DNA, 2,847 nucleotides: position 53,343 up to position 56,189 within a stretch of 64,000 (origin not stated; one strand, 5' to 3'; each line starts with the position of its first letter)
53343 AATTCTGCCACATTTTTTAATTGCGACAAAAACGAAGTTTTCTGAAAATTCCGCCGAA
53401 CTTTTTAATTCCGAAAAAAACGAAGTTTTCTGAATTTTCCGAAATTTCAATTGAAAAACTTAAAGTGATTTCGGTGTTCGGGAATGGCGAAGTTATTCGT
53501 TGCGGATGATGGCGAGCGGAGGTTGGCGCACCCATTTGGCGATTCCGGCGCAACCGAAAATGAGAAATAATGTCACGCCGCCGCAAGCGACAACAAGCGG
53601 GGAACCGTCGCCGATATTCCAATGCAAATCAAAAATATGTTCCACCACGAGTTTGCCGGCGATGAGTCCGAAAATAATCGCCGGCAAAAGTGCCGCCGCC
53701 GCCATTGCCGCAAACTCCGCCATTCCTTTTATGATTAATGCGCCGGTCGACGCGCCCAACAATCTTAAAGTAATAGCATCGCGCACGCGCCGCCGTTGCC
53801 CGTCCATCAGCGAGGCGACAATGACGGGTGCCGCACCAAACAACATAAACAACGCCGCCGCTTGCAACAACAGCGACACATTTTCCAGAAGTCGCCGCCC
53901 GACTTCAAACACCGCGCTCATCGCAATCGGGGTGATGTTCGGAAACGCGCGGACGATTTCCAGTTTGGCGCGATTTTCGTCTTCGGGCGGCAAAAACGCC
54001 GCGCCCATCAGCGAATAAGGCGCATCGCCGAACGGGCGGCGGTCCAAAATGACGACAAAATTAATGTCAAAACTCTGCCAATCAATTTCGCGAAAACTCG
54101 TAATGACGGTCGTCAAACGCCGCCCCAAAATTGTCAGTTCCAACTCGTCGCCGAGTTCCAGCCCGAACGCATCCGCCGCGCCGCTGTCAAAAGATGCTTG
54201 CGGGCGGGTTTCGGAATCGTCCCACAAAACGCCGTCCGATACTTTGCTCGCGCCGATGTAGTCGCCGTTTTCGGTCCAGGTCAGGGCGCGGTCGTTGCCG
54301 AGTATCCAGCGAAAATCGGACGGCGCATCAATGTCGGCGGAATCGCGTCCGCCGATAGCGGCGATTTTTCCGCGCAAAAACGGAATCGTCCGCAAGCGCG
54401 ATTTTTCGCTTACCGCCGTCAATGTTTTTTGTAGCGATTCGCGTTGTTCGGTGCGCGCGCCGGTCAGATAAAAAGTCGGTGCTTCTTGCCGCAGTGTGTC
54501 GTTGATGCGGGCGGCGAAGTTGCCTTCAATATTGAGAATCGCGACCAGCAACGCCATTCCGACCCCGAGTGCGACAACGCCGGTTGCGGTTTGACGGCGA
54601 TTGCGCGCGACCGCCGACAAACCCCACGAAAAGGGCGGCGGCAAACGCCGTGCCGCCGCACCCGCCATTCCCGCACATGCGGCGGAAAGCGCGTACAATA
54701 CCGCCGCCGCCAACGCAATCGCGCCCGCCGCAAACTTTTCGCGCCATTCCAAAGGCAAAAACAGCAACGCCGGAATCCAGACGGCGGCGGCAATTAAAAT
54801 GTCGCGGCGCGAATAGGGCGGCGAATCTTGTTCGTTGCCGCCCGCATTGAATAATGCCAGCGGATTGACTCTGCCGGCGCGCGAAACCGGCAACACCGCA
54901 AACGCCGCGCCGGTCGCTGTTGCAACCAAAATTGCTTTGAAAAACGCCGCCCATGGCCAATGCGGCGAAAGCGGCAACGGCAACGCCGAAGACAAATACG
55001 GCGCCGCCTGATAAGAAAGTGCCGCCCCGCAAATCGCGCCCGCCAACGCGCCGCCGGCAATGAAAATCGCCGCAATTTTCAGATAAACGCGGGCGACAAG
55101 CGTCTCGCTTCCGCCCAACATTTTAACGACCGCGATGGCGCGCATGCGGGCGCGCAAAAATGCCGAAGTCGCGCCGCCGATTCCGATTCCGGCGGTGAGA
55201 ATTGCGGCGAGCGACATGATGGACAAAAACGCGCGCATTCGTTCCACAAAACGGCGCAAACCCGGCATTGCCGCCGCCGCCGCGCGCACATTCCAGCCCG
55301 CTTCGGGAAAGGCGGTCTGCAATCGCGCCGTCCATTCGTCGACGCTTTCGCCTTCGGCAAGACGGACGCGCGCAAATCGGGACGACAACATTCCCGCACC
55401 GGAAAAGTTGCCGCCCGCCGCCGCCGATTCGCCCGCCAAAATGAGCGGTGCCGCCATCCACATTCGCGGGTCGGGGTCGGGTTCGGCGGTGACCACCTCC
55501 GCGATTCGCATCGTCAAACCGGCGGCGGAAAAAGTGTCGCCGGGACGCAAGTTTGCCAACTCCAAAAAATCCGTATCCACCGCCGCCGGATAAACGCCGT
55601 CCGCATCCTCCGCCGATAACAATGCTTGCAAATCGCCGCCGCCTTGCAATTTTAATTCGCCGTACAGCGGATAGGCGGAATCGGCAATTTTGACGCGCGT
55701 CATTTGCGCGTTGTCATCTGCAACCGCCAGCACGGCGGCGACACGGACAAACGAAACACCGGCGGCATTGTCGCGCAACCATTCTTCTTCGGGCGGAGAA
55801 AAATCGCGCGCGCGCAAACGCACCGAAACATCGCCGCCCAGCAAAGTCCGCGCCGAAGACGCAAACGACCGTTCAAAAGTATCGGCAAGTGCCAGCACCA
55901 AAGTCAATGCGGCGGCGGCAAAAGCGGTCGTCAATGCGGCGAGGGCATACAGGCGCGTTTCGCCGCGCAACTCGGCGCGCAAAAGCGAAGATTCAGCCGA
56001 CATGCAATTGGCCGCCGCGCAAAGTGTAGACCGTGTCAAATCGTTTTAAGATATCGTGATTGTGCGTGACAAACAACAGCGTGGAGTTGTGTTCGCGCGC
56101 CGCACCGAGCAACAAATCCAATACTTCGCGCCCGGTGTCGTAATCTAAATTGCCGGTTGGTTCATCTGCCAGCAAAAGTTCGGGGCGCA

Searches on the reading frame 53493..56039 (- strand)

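Call 94: search_protein_families(library=pfam, proteins=[window:53493-56039:-], max_evalue=0.001)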
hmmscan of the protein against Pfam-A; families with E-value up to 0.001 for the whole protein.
window:53493-56039:- (848 aa): 2 families
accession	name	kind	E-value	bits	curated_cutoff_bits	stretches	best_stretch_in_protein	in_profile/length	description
PF02687.27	FtsX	-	2.4e-14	53.8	25.5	2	274-393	2-120/120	FtsX-like permease C-terminal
PF12704.14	MacB_PCD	-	4.6e-08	34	27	1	32-242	2-206/207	MacB-like periplasmic core domain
